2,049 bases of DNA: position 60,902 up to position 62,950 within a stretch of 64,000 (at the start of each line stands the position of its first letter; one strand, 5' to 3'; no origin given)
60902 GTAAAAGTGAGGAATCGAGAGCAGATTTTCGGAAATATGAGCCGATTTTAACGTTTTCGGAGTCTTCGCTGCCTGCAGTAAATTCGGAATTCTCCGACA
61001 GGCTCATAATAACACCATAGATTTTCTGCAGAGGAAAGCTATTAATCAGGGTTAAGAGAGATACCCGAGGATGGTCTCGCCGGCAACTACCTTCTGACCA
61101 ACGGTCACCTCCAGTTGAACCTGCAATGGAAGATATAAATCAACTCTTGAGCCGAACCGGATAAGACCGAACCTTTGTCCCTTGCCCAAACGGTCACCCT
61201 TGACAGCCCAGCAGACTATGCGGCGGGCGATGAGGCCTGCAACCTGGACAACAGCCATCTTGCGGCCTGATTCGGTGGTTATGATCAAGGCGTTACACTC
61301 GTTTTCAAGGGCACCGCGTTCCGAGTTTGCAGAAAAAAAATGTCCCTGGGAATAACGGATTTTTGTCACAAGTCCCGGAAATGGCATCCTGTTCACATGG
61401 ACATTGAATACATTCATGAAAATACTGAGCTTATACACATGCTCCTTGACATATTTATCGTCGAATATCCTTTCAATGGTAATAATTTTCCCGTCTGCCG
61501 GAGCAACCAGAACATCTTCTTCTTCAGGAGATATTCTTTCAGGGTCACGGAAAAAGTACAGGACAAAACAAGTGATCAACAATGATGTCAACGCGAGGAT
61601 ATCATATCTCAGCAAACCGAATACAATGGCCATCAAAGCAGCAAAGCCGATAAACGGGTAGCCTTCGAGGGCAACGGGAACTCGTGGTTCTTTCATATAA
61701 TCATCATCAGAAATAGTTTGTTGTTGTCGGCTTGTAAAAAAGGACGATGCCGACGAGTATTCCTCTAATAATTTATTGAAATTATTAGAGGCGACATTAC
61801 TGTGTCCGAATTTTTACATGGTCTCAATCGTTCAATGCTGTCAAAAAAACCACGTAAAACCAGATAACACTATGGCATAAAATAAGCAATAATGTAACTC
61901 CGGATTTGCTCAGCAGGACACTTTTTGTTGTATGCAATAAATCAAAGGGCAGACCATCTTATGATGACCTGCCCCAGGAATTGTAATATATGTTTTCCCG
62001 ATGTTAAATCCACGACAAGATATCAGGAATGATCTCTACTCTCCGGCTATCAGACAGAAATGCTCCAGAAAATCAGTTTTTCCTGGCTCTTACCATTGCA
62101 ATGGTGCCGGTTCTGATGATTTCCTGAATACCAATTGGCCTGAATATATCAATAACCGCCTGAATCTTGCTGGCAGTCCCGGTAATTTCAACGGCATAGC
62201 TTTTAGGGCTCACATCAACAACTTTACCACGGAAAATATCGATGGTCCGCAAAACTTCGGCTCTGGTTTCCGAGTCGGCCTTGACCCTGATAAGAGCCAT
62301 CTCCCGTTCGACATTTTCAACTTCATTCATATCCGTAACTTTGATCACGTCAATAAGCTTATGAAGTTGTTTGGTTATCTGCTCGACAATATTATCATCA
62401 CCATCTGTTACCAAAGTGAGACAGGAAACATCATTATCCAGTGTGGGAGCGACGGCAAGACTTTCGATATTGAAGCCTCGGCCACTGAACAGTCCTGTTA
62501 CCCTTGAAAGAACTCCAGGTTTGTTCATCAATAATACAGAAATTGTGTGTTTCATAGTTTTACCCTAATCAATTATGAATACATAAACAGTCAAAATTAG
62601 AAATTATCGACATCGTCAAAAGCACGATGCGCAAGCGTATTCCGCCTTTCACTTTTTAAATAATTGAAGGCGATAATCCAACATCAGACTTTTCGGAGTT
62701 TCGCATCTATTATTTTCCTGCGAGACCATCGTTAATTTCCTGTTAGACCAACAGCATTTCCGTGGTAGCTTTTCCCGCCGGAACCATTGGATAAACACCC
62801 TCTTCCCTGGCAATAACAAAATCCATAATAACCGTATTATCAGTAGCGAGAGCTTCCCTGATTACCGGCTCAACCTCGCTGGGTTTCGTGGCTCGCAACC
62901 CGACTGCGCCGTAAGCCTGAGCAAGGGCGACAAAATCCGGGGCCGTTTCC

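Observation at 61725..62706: Dispersed family of ~100-bp structured elements with covarying stems, bracketing ilvN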

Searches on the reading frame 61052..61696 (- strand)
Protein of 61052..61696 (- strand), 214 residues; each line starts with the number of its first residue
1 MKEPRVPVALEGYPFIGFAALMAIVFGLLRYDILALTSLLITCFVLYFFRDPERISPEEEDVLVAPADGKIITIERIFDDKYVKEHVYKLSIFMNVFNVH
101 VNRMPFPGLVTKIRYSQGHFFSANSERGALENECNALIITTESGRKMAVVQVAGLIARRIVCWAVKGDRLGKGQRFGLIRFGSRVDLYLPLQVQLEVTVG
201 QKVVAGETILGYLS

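Call 39: search_protein_families(library=pfam, proteins=[window:61052-61696:-])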
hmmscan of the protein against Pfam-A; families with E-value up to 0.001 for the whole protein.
window:61052-61696:- (214 aa): 1 family
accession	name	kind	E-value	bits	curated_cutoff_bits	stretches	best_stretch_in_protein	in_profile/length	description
PF02666.20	PS_Dcarbxylase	-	4.4e-47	160.8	22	1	44-210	4-197/198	Phosphatidylserine decarboxylase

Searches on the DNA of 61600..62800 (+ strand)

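Call 23: search_rna_families(source=window, start=61600, end=62800, threshold=evalue, max_evalue=10)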
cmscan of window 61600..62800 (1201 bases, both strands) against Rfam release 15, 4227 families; matches with E-value up to 10: 6.
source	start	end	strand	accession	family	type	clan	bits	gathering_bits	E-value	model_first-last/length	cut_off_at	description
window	61798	61885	-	RF02781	ManX_thermometer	Cis-reg; thermoregulator;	-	27.2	76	0.0098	1-117/117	no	ManX 5' UTR thermometer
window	62105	62161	+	RF01192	SNORD11B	Gene; snRNA; snoRNA; CD-box;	CL00103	24.1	50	0.2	1-87/87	no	Small nucleolar RNA SNORD11B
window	62590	62634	+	RF03055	RAGATH-30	Gene; sRNA;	-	20.1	59.5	0.46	1-59/59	no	RAGATH-30 RNA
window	62108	62158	+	RF01172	sn2343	Gene; snRNA; snoRNA; CD-box;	-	18.5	60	0.31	1-78/78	no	Small nucleolar RNA sn2343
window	62505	62561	-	RF01559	DdR1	Gene; snRNA; snoRNA; CD-box;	-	16.6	70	4.4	1-66/66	no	Dictyostelium snoRNA DdR1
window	61664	61712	-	RF00572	SNORD66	Gene; snRNA; snoRNA; CD-box;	-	14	32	9.9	1-76/76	no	Small nucleolar RNA SNORD66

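Call 54: search_dna_similar(query=window:61700-61850:+, collection=phages, mode=distant, max_evalue=0.01, max_rows=10)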
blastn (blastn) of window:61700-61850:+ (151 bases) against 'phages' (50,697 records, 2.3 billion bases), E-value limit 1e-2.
No match.

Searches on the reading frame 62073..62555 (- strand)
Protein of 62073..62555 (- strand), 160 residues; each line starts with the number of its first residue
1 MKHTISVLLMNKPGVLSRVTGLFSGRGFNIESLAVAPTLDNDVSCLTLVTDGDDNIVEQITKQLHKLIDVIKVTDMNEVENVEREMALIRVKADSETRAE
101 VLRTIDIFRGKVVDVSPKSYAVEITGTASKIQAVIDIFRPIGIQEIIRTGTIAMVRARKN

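Call 12: find_encoding_contigs(protein=window:62073-62555:-, flank=10000, max_places=4)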
Protein window:62073-62555:- (160 aa): 2 contigs read that carry it; 1 place shown.
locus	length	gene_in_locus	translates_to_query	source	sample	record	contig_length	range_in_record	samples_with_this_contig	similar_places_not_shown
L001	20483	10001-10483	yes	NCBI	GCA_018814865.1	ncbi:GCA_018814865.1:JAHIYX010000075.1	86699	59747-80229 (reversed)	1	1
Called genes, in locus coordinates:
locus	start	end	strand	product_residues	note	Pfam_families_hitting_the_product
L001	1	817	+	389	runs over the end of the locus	PF01837:HcyBio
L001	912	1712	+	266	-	PF02540:NAD_synthase (weak)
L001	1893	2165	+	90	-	PF00216:Bac_DNA_binding, PF18291:HU-HIG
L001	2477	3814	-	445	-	PF13742:tRNA_anti_2, PF01336:tRNA_anti-codon, PF02601:Exonuc_VII_L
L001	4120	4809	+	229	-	PF09976:TPR_21, PF13174:TPR_6 (faint), PF13424:TPR_12 (faint), PF13428:TPR_14 (faint), PF14559:TPR_19 (faint), PF13176:TPR_7 (faint), PF13432:TPR_16 (faint), PF00515:TPR_1 (faint), +2 more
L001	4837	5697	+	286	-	PF02569:Pantoate_ligase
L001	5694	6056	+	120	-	PF02261:Asp_decarbox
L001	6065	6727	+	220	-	PF01048:PNP_UDP_1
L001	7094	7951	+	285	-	PF02621:VitK2_biosynth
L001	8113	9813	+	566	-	PF02776:TPP_enzyme_N, PF00205:TPP_enzyme_M, PF02775:TPP_enzyme_C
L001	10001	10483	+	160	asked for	PF01842:ACT, PF22629:ACT_AHAS_ss, PF13710:ACT_5, PF10369:ALS_ss_C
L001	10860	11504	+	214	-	PF02666:PS_Dcarbxylase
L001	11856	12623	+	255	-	PF01066:CDP-OH_P_transf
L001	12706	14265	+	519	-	PF00682:HMGL-like, PF22617:HCS_D2, PF08502:LeuA_dimer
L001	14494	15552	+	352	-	PF00180:Iso_dh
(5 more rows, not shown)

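Call 25: find_homologous_proteins(query=window:62073-62555:-, max_evalue=1e-40)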
Query window:62073-62555:- (160 aa): 7061 proteins with E <= 1e-40 among 8000 candidates; the best 120 are listed.
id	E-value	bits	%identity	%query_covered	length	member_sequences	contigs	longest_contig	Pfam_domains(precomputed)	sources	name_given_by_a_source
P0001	9.6e-94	329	100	100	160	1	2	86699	PF10369.16,PF22629.3,PF13710.13,PF01842.32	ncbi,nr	ncbi:MAG: acetolactate synthase small subunit [Proteobacteria bacterium]|nr:acetolactate synthase sm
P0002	5.8e-88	310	100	94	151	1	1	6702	PF10369.16,PF22629.3,PF13710.13,PF01842.32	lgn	-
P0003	1.6e-79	283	84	100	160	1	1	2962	PF10369.16,PF22629.3,PF13710.13,PF01842.32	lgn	-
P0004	2.3e-79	282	84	100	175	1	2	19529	PF10369.16,PF22629.3,PF13710.13,PF01842.32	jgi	-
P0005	5.0e-79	281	83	100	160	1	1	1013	PF10369.16,PF22629.3,PF13710.13,PF01842.32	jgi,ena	jgi:acetolactate synthase-1/3 small subunit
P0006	7.0e-79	281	85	100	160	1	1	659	PF10369.16,PF22629.3,PF13710.13,PF01842.32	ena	-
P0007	7.5e-79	281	83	100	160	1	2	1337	PF10369.16,PF22629.3,PF13710.13,PF01842.32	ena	-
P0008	9.5e-79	280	86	100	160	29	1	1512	PF10369.16,PF22629.3,PF13710.13,PF01842.32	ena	-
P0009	1.2e-78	280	83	99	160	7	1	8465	PF10369.16,PF22629.3,PF13710.13,PF01842.32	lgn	-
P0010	1.4e-78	280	85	99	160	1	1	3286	PF10369.16,PF22629.3,PF13710.13,PF01842.32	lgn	-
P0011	1.4e-78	280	83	100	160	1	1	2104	PF10369.16,PF22629.3,PF13710.13,PF01842.32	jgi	-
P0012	1.5e-78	280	84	99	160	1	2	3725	PF10369.16,PF22629.3,PF13710.13,PF01842.32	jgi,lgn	jgi:acetolactate synthase-1/3 small subunit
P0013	1.5e-78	280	83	100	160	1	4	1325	PF10369.16,PF22629.3,PF13710.13,PF01842.32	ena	-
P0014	1.5e-78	280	83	100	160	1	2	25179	PF10369.16,PF22629.3,PF13710.13,PF01842.32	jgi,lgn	-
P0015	1.6e-78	280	84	100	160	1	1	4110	PF10369.16,PF22629.3,PF13710.13,PF01842.32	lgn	-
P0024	4.2e-78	278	84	99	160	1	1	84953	PF10369.16,PF22629.3,PF13710.13,PF01842.32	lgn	-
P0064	7.6e-77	274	84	99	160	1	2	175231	PF10369.16,PF22629.3,PF13710.13,PF01842.32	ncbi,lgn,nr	ncbi:MAG: acetolactate synthase small subunit [Proteobacteria bacterium]|nr:acetolactate synthase sm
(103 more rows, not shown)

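Call 26: find_encoding_contigs(protein=P0002, flank=10000, max_places=3)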
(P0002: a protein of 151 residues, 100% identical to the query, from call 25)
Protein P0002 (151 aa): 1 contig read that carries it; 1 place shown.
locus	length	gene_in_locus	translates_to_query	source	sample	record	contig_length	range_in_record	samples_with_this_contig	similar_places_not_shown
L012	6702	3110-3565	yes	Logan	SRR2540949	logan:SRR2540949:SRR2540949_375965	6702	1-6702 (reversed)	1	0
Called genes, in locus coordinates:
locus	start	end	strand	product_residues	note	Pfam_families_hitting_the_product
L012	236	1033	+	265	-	PF02621:VitK2_biosynth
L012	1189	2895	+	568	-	PF02776:TPP_enzyme_N, PF00205:TPP_enzyme_M, PF02775:TPP_enzyme_C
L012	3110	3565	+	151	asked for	PF01842:ACT, PF13710:ACT_5, PF22629:ACT_AHAS_ss, PF10369:ALS_ss_C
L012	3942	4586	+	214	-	PF02666:PS_Dcarbxylase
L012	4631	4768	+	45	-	-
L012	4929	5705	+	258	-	PF01066:CDP-OH_P_transf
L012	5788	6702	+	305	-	?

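Call 27: find_encoding_contigs(protein=P0004, flank=10000, max_places=2)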
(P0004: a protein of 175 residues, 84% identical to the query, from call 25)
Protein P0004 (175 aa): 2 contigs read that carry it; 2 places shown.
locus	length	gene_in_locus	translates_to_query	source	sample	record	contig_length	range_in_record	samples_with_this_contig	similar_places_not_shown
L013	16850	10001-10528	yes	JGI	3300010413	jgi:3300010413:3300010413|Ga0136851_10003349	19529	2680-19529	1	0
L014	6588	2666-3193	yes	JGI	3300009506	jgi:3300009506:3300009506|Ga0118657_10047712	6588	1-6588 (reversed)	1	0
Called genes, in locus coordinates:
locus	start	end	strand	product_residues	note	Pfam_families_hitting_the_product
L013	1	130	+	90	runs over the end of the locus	PF00216:Bac_DNA_binding, PF18291:HU-HIG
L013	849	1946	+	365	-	PF01103:Omp85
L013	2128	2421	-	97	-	PF12978:DUF3862 (faint)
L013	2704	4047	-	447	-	PF13742:tRNA_anti_2, PF01336:tRNA_anti-codon, PF02601:Exonuc_VII_L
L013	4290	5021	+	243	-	PF09976:TPR_21, PF07719:TPR_2 (faint), PF13424:TPR_12 (faint), PF13428:TPR_14 (faint), PF13174:TPR_6 (faint), PF13432:TPR_16 (weak), PF14559:TPR_19 (weak), PF13432:TPR_16 (weak), +4 more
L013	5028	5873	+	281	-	PF02569:Pantoate_ligase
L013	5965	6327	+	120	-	PF02261:Asp_decarbox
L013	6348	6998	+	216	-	PF01048:PNP_UDP_1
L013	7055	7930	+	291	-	PF02621:VitK2_biosynth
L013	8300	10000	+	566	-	PF02776:TPP_enzyme_N, PF00205:TPP_enzyme_M, PF02775:TPP_enzyme_C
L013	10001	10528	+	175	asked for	PF01842:ACT, PF22629:ACT_AHAS_ss, PF13710:ACT_5, PF10369:ALS_ss_C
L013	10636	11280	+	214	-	PF02666:PS_Dcarbxylase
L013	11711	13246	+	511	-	PF00682:HMGL-like, PF22617:HCS_D2, PF08502:LeuA_dimer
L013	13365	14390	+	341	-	PF01118:Semialdhyde_dh, PF02774:Semialdhyde_dhC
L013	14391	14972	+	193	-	PF03602:Cons_hypoth95, PF05175:MTS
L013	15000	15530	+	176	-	PF01467:CTP_transf_like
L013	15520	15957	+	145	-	PF00355:Rieske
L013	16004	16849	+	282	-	?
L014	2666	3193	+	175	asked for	PF01842:ACT, PF22629:ACT_AHAS_ss, PF13710:ACT_5, PF10369:ALS_ss_C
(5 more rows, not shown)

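Call 28: find_encoding_contigs(protein=P0024, flank=10000, max_places=2)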
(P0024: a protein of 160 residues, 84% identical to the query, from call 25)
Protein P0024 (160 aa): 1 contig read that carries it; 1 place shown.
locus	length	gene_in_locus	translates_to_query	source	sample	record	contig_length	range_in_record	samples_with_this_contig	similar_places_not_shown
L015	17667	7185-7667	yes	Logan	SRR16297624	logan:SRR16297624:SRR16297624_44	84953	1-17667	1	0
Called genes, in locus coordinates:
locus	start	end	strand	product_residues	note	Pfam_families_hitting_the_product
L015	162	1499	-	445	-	PF13742:tRNA_anti_2, PF01336:tRNA_anti-codon, PF02601:Exonuc_VII_L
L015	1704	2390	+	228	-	PF09976:TPR_21, PF13176:TPR_7 (faint), PF13424:TPR_12 (faint), PF13428:TPR_14 (faint), PF13432:TPR_16 (faint), PF00515:TPR_1 (faint), PF07719:TPR_2 (weak), PF13181:TPR_8 (weak), +1 more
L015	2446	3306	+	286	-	PF02569:Pantoate_ligase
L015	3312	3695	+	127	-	PF02261:Asp_decarbox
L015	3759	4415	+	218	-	PF01048:PNP_UDP_1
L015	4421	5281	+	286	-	PF02621:VitK2_biosynth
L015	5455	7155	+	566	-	PF02776:TPP_enzyme_N, PF00205:TPP_enzyme_M, PF02775:TPP_enzyme_C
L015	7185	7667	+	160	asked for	PF01842:ACT, PF22629:ACT_AHAS_ss, PF13710:ACT_5, PF10369:ALS_ss_C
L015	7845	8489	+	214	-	PF02666:PS_Dcarbxylase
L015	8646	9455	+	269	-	PF01066:CDP-OH_P_transf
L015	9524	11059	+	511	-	PF00682:HMGL-like, PF22617:HCS_D2, PF08502:LeuA_dimer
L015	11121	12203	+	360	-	PF01118:Semialdhyde_dh, PF02774:Semialdhyde_dhC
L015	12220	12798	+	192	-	PF03602:Cons_hypoth95, PF05175:MTS (weak)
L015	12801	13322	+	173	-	PF01467:CTP_transf_like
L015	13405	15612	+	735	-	PF04879:Molybdop_Fe4S4, PF00384:Molybdopterin, PF01568:Molydop_binding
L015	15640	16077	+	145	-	PF00355:Rieske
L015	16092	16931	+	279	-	PF00033:Cytochrome_B, PF13631:Cytochrom_B_N_2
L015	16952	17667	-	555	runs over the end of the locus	PF25323:6TM_PilS, PF00989:PAS, PF13188:PAS_8 (weak), PF13426:PAS_9, PF00512:HisKA, PF02518:HATPase_c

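Call 29: find_encoding_contigs(protein=P0064, flank=10000, max_places=2)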
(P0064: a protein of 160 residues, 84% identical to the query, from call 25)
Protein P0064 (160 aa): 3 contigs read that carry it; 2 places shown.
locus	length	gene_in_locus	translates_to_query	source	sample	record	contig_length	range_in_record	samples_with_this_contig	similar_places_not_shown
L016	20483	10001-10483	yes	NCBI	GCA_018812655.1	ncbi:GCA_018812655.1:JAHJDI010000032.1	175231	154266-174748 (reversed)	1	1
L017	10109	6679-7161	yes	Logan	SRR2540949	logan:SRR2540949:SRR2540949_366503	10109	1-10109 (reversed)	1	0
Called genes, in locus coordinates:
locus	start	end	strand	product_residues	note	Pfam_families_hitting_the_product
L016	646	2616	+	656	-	PF00672:HAMP, PF00990:GGDEF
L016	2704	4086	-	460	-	PF13742:tRNA_anti_2, PF01336:tRNA_anti-codon, PF02601:Exonuc_VII_L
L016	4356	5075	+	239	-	PF09976:TPR_21, PF07719:TPR_2 (faint), PF13176:TPR_7 (faint), PF13181:TPR_8 (faint), PF13428:TPR_14 (faint), PF00515:TPR_1 (faint)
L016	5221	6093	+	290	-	PF02569:Pantoate_ligase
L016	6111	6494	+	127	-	PF02261:Asp_decarbox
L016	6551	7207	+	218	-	PF01048:PNP_UDP_1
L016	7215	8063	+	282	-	PF02621:VitK2_biosynth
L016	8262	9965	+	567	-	PF02776:TPP_enzyme_N, PF00205:TPP_enzyme_M, PF02775:TPP_enzyme_C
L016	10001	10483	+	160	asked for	PF01842:ACT, PF22629:ACT_AHAS_ss, PF13710:ACT_5, PF10369:ALS_ss_C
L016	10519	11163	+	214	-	PF02666:PS_Dcarbxylase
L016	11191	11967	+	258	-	PF01066:CDP-OH_P_transf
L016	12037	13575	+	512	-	PF00682:HMGL-like, PF22617:HCS_D2, PF08502:LeuA_dimer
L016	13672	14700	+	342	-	PF01118:Semialdhyde_dh, PF02774:Semialdhyde_dhC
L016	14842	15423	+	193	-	PF03602:Cons_hypoth95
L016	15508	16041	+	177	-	PF01467:CTP_transf_like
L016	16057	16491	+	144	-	PF00355:Rieske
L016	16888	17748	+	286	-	PF00033:Cytochrome_B (faint), PF13631:Cytochrom_B_N_2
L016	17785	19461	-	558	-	PF25323:6TM_PilS, PF00989:PAS, PF13188:PAS_8 (weak), PF13426:PAS_9 (weak), PF00512:HisKA, PF02518:HATPase_c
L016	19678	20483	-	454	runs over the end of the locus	PF00072:Response_reg, PF20030:bpMoxR (faint), PF00158:Sigma54_activat, PF14532:Sigma54_activ_2, PF00004:AAA (weak), PF07728:AAA_5, PF25601:AAA_lid_14, PF02954:HTH_8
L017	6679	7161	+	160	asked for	PF01842:ACT, PF22629:ACT_AHAS_ss, PF13710:ACT_5, PF10369:ALS_ss_C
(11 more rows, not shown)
